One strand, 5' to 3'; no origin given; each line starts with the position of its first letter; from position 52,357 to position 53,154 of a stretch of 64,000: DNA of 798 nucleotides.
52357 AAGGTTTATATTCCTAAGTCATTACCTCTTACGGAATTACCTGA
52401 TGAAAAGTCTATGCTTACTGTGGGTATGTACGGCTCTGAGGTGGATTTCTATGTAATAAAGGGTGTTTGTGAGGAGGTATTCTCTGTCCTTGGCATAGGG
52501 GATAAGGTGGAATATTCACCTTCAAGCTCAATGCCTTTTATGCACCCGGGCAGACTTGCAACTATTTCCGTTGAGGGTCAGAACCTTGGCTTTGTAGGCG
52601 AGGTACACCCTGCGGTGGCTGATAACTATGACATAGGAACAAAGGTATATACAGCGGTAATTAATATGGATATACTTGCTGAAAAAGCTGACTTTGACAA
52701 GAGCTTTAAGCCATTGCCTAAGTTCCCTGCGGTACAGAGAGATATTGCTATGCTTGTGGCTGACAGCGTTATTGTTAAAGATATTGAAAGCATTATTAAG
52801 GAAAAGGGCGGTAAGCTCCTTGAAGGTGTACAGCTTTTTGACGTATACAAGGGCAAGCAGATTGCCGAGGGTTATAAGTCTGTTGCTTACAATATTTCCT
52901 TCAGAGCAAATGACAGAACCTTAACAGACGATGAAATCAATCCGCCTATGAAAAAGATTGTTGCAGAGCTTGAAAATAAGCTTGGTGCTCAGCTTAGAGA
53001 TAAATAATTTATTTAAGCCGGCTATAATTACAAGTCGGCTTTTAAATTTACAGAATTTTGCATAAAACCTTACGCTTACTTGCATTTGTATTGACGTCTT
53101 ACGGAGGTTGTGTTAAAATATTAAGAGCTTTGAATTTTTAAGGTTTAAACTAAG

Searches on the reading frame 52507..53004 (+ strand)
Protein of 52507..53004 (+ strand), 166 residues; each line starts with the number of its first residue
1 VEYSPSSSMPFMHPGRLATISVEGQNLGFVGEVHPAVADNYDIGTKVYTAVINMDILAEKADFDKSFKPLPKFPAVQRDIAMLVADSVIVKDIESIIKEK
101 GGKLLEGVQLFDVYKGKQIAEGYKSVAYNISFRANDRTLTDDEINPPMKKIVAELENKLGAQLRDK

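Call 48: search_protein_families(library=pfam, proteins=[window:52507-53004:+], max_evalue=0.001)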
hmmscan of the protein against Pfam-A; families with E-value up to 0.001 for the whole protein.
window:52507-53004:+ (166 aa): 2 families
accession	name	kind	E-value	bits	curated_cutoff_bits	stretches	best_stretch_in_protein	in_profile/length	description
PF03147.19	FDX-ACB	-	1.5e-33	115.5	31.1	1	71-164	1-94/94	Ferredoxin-fold anticodon binding domain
PF17759.6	tRNA_synthFbeta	-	2.1e-13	50.7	22.4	1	2-54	163-214/214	Phenylalanyl tRNA synthetase beta chain CLM domain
